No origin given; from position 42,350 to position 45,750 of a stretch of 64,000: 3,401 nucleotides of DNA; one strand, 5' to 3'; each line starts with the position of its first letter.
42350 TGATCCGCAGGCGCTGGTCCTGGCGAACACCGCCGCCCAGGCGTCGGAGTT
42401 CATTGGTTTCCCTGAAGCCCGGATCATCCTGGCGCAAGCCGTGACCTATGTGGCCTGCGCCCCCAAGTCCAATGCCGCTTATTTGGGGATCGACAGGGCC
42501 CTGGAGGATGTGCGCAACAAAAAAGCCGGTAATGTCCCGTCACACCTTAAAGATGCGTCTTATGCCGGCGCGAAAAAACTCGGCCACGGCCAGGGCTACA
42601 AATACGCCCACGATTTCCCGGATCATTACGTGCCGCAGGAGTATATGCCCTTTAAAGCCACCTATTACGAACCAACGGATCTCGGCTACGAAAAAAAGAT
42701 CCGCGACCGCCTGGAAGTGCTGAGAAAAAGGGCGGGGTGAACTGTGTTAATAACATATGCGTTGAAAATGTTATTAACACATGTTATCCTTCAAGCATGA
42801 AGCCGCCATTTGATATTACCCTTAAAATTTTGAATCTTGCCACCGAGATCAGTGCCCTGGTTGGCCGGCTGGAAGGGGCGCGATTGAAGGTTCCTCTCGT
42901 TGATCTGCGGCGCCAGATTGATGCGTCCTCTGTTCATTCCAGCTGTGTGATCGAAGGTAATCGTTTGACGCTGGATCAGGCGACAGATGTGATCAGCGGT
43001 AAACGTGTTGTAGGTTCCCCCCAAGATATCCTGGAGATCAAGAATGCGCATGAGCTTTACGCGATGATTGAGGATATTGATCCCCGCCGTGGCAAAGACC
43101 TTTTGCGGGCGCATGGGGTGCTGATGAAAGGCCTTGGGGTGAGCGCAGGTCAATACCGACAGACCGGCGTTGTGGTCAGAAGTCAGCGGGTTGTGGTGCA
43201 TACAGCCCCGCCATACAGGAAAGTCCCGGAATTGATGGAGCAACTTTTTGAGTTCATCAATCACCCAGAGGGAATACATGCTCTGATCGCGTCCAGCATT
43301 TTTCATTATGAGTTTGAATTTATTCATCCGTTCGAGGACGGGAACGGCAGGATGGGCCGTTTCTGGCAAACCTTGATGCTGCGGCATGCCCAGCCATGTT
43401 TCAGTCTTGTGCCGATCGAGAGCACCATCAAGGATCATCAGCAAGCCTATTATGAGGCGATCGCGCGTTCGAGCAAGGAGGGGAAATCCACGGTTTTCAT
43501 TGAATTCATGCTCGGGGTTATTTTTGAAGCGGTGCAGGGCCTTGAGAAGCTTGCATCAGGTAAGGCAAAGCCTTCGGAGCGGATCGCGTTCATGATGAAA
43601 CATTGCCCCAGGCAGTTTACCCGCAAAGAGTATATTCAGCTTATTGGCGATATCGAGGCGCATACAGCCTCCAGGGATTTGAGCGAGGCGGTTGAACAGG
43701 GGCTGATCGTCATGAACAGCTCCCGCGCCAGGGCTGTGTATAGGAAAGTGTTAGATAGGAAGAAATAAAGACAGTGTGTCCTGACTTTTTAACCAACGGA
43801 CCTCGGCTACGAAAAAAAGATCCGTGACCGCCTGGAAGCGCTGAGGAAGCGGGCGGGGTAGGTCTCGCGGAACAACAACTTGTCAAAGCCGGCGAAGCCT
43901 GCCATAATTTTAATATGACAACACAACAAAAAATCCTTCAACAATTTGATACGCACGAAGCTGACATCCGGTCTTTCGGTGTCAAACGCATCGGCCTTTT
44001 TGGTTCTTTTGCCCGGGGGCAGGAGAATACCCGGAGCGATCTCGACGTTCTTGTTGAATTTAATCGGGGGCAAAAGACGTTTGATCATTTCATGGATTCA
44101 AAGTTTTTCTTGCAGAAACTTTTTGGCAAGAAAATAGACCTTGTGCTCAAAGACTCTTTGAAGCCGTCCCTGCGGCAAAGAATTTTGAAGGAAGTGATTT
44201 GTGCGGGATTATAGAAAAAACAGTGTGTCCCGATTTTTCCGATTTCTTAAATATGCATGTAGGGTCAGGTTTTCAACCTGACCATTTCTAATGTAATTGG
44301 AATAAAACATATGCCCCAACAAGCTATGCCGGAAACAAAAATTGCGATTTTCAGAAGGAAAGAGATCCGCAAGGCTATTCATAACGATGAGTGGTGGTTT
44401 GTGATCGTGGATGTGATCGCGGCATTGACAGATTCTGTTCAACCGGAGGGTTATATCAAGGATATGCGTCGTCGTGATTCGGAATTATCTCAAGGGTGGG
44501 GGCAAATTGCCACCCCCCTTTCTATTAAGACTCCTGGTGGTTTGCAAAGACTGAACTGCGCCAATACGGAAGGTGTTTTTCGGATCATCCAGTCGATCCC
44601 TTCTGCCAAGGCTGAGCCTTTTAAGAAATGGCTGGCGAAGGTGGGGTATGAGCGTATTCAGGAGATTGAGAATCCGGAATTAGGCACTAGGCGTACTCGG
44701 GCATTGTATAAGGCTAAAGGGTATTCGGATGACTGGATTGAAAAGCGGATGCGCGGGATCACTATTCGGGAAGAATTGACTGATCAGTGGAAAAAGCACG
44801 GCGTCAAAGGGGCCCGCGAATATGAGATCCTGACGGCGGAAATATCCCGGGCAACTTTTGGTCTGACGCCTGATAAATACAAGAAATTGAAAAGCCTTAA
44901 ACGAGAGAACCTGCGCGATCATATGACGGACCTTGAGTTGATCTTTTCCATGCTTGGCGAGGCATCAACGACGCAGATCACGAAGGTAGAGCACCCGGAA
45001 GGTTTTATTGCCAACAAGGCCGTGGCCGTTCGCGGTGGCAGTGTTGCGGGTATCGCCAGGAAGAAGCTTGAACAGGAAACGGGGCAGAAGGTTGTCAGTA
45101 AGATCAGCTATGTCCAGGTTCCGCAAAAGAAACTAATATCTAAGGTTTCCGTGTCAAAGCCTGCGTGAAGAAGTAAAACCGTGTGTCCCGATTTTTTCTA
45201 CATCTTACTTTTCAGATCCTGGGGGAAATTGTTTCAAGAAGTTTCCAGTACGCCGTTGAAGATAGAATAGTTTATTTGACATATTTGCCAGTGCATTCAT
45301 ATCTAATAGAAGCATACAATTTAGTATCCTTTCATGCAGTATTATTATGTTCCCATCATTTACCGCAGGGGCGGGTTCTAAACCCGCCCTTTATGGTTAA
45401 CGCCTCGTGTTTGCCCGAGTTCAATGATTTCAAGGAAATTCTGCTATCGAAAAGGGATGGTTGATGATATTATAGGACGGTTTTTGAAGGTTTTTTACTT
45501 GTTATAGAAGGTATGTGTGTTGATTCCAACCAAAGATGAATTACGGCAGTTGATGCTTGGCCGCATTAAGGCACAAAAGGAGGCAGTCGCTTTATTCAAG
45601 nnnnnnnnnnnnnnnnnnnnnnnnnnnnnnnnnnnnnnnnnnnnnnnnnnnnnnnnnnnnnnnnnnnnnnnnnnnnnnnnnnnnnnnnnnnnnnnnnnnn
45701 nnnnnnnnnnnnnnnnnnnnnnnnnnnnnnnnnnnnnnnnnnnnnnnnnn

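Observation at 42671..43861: fic cassette inserted at the 3' end of rarA, bracketed by a ~70-bp direct duplication of the rarA terminus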

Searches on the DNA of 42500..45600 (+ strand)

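Call 47: search_rna_families(source=window, start=42500, end=45600, threshold=evalue, max_evalue=1)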
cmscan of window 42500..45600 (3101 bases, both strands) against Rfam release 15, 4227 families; matches with E-value up to 1: 0.
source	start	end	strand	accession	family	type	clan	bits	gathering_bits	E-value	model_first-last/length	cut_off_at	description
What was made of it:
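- Tried and rejected: Rfam on 42500-45600 at E<=1: nothing (call 47).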

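Call 61: search_dna_similar(query=window:42741-45432:+, collection=plasmids, mode=distant, max_rows=10)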
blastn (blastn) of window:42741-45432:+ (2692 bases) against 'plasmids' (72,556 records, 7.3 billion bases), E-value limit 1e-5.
Records with a match: 21; places in all: 21; records where one place covers at least 80% of the query: 0.
Best place of each record, by identity: 80-90% 10; 60-80% 11.
By first word of the organism name: Rahnella 9; Shewanella 3; Vibrio 3; Haliscomenobacter 2; Candidatus 1; Chondrinema 1; Aeromonas 1; Bergeyella 1.
By predicted mobility (MOB-suite, as given by PLSDB): non-mobilizable 17; mobilizable 2; conjugative 2.
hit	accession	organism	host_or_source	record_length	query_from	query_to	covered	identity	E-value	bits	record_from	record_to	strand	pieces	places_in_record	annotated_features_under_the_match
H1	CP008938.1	Candidatus Paracaedimonas acanthamoebae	Acanthamoeba polyphaga HN-3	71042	1817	2266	17%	69.7%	4e-42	181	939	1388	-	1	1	phage antirepressor protein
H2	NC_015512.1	Haliscomenobacter hydrossis DSM 1100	activated sludge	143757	1815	2229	15%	67.1%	3e-25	126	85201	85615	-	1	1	Bro-N domain-containing protein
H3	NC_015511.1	Haliscomenobacter hydrossis DSM 1100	activated sludge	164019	1815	2229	15%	66.1%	7e-20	108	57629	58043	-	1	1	Bro-N domain-containing protein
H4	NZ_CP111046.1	Chondrinema litorale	Seaweed,red alga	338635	1752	1905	6%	71.4%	1e-11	81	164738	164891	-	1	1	BRO family protein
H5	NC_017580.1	Shewanella baltica OS117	-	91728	561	713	6%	71.4%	2e-9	73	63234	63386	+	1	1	Fic family protein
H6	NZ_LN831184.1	Vibrio cholerae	New Delhi seepage water sample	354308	561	713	6%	71.4%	2e-9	73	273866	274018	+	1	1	Fic family protein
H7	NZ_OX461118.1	Shewanella baltica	bacterial strain isolated from smoked ...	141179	561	713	6%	71.4%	2e-9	73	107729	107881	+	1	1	Fic family protein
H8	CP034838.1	Rahnella aquatilis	Food spoilage microflora,food/cold ...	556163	558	640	3%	84.3%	6e-15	92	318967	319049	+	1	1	Fic family protein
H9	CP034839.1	Rahnella aquatilis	Food spoilage microflora,food/cold ...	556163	558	640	3%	84.3%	6e-15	92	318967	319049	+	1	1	Fic family protein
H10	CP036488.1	Rahnella aquatilis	cell culture,Rice-wheat rotation soil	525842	558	640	3%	84.3%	6e-15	92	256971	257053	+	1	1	Fic family protein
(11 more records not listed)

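Call 62: search_dna_similar(query=window:42741-45432:+, collection=phages, mode=distant, max_rows=10)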
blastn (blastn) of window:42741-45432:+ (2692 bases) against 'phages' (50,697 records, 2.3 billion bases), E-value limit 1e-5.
No match.
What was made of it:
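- Tried and rejected: blastn of the island against plasmids and phages: only weak coding similarity to fic and Bro-N genes (calls 61, 62).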
